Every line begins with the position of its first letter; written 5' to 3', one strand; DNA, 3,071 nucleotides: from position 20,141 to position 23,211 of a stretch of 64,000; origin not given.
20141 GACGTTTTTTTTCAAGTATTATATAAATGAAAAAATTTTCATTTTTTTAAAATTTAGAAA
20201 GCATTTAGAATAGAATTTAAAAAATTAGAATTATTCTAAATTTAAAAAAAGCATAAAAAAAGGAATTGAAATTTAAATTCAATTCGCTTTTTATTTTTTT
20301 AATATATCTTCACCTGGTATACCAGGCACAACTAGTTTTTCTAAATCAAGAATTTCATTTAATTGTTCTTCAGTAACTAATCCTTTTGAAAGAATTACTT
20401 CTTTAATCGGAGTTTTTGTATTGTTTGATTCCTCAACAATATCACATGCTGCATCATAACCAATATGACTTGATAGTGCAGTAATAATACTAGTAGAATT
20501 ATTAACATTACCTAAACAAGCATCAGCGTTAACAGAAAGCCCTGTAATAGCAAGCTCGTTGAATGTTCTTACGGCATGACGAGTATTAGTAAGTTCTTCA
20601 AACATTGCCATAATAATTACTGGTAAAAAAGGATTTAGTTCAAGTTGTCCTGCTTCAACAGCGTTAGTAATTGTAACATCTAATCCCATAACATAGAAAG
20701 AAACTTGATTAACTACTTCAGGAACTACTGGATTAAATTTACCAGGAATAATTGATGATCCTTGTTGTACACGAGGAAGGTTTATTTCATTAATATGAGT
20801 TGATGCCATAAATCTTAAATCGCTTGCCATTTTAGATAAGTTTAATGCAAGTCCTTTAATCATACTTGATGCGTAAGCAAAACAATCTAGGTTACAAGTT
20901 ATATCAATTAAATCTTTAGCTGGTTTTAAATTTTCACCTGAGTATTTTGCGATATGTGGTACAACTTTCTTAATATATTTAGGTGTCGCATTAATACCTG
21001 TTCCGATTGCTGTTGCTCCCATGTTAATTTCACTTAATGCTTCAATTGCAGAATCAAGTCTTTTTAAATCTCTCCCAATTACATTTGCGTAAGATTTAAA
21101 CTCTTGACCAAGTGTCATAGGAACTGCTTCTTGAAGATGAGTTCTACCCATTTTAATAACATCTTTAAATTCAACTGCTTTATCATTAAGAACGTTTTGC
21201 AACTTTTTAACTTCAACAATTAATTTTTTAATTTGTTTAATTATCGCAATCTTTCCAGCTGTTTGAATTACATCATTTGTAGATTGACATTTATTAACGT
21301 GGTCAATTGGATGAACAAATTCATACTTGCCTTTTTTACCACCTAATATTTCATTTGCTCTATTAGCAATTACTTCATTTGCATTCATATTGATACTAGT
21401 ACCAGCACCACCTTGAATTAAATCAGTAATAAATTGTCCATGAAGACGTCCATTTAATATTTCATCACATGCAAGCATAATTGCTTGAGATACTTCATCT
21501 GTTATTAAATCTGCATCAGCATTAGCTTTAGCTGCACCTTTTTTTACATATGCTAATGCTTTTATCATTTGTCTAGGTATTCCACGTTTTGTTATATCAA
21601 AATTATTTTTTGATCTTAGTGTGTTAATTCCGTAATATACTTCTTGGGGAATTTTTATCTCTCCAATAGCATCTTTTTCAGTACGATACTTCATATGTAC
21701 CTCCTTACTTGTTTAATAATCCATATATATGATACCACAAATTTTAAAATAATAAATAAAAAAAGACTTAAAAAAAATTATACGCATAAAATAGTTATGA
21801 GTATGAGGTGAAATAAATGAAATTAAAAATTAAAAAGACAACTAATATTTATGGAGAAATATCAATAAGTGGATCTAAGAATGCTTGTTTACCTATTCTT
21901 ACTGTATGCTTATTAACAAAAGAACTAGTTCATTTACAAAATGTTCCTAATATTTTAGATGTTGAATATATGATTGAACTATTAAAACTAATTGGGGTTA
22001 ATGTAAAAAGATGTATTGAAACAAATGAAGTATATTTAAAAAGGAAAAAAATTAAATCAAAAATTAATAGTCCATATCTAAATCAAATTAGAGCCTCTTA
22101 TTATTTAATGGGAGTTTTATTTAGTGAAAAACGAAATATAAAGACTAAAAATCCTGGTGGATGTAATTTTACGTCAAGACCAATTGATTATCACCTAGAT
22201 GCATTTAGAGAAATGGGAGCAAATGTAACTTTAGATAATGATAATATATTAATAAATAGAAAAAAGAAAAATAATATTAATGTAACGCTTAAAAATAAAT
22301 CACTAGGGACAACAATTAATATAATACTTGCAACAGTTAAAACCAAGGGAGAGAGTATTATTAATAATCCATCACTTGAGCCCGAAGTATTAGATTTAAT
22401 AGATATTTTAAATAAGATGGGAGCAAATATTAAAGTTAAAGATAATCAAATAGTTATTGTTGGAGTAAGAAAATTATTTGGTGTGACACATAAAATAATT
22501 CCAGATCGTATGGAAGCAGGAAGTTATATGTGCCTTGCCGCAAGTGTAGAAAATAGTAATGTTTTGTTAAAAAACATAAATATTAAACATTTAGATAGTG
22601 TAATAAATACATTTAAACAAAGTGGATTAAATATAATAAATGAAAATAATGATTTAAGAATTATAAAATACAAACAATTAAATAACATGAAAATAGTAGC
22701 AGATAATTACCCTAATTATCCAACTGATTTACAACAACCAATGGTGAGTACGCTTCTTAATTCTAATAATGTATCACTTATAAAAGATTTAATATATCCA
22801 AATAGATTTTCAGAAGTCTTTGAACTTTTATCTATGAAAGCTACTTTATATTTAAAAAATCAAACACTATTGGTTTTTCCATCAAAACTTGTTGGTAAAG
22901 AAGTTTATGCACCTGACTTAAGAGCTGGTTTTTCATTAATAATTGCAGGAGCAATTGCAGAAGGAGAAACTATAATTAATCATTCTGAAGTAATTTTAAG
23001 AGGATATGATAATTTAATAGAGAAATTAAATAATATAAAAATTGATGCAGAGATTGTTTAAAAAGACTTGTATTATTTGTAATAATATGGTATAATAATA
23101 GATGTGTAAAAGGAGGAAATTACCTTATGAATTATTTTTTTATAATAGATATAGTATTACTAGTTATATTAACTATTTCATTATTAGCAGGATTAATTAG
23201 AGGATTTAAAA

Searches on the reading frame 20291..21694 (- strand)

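Call 24: search_protein_families(library=pfam, proteins=[window:20291-21694:-], max_evalue=0.001)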
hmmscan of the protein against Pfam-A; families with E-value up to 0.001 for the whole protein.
window:20291-21694:- (467 aa): 2 families
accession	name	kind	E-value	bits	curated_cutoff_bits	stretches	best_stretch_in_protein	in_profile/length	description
PF00206.25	Lyase_1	-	1.2e-83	281.6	27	1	11-337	1-312/312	Lyase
PF10415.14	FumaraseC_C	-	4.6e-17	62.6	32.5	1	403-455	1-53/54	Fumarase C C-terminus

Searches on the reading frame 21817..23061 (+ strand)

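Call 5: search_protein_families(library=pfam, proteins=[window:21817-23061:+], max_evalue=0.01)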
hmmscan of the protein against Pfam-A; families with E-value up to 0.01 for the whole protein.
window:21817-23061:+ (414 aa): 2 families
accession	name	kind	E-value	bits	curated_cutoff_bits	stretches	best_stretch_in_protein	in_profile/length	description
PF00275.25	EPSP_synthase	-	9e-65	219.4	22.8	1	6-404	2-417/417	EPSP synthase (3-phosphoshikimate 1-carboxyvinyltransferase)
PF24402.1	iHKD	-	0.0012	19.4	27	0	39-68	20-50/111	Inactive HKD-Rease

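Call 6: search_protein_families(library=ncbifam, proteins=[window:21817-23061:+], max_evalue=0.01)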
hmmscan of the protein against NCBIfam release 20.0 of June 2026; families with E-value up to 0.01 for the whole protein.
window:21817-23061:+ (414 aa): 6 families
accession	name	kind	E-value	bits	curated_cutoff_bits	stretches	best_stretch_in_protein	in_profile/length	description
NF006873.0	PRK09369.1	subfamily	1.6e-118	396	297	1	2-410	3-413/419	UDP-N-acetylglucosamine 1-carboxyvinyltransferase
TIGR01072.1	murA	equivalog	1.9e-115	386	392.7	1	2-407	3-410/416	UDP-N-acetylglucosamine 1-carboxyvinyltransferase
NF009470.0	PRK12830.1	equivalog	6.2e-110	367.8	552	1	2-411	3-412/417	UDP-N-acetylglucosamine 1-carboxyvinyltransferase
TIGR01356.1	aroA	equivalog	3e-17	62.6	287.25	1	13-406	1-411/415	3-phosphoshikimate 1-carboxyvinyltransferase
NF011381.1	PRK14806.1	equivalog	2e-14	52.8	902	1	3-278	304-583/733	bifunctional prephenate dehydrogenase/3-phosphoshikimate 1-carboxyvinyltransferase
NF008816.0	PRK11860.1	equivalog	0.002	16.3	943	0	5-138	9-141/662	bifunctional 3-phosphoshikimate 1-carboxyvinyltransferase/cytidylate kinase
